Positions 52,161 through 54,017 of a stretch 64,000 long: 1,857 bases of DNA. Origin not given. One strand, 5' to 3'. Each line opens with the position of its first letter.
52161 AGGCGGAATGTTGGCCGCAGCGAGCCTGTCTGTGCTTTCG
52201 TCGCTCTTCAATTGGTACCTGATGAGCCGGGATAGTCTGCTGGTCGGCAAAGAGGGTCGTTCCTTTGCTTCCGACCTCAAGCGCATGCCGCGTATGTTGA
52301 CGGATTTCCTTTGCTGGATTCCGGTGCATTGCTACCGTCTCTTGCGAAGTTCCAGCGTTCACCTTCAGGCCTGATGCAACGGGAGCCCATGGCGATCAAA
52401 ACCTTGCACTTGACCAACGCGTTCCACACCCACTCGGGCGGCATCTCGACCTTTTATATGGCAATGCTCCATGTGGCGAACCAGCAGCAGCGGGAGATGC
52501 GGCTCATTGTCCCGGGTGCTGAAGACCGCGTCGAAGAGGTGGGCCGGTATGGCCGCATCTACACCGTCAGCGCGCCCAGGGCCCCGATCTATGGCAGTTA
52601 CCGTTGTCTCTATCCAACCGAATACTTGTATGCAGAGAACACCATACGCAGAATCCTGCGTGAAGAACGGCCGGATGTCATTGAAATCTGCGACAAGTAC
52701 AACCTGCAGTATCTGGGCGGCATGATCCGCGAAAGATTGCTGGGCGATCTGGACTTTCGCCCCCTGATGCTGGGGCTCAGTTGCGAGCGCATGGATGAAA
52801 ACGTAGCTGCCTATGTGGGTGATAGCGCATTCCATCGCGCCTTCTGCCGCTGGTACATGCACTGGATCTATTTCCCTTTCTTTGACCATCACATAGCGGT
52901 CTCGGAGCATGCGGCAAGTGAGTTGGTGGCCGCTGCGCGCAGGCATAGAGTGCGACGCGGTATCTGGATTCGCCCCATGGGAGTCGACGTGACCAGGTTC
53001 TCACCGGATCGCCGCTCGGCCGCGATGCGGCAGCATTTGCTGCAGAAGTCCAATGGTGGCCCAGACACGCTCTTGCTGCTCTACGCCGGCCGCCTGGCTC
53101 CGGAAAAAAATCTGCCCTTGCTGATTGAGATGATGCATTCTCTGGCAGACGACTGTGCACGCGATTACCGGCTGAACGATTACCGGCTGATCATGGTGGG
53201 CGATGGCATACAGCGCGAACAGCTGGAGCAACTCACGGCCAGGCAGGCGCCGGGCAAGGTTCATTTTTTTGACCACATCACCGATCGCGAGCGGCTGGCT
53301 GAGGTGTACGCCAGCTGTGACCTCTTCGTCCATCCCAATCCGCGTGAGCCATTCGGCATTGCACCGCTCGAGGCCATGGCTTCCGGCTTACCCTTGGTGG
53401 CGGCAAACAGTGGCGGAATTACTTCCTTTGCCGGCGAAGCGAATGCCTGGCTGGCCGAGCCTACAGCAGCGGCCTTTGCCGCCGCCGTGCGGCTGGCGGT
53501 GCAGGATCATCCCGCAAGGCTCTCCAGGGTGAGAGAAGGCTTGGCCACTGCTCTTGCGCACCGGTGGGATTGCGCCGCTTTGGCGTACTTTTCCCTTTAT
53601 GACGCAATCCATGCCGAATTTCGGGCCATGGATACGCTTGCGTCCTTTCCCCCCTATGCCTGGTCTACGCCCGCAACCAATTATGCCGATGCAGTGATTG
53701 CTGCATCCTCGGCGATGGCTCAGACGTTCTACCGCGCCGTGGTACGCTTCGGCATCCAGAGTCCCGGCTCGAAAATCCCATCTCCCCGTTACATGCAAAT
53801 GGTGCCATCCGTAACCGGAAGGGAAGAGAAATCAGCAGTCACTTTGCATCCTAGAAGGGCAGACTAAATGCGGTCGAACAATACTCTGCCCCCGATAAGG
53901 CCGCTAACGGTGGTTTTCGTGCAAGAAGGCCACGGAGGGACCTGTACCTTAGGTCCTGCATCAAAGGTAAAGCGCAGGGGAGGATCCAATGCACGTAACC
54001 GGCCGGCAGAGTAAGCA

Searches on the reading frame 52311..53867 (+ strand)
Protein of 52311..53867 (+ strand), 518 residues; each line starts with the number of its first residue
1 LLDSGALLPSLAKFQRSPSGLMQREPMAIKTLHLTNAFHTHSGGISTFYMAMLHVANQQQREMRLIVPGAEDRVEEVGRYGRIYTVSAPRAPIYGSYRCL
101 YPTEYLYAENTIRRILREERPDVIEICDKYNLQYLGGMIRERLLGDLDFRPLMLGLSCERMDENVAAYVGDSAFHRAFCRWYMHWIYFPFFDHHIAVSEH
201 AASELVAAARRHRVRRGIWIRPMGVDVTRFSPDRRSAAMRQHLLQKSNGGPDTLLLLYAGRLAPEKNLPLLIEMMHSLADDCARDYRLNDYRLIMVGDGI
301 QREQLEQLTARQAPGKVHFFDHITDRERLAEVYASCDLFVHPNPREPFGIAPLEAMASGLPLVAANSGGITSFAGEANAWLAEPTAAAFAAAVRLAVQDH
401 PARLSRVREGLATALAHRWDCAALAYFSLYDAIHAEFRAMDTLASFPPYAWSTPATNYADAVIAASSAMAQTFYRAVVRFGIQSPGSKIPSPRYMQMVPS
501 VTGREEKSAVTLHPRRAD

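Call 77: search_protein_families(library=pfam, proteins=[window:52311-53867:+], max_evalue=0.00001)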
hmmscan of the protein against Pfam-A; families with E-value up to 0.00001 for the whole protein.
window:52311-53867:+ (518 aa): 4 families
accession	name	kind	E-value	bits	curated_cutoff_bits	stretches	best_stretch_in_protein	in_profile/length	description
PF00534.26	Glycos_transf_1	-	3.6e-31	108.4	26.4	1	248-403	10-162/172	Glycosyl transferases group 1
PF13692.12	Glyco_trans_1_4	-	2.9e-26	92.9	27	1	255-398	3-141/142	Glycosyl transferases group 1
PF20706.3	GT4-conflict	-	4.4e-12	46.1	26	1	250-397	194-340/385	Family 4 Glycosyltransferase in conflict systems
PF13439.12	Glyco_transf_4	-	3.1e-07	31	28.5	0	43-228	2-169/170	Glycosyltransferase Family 4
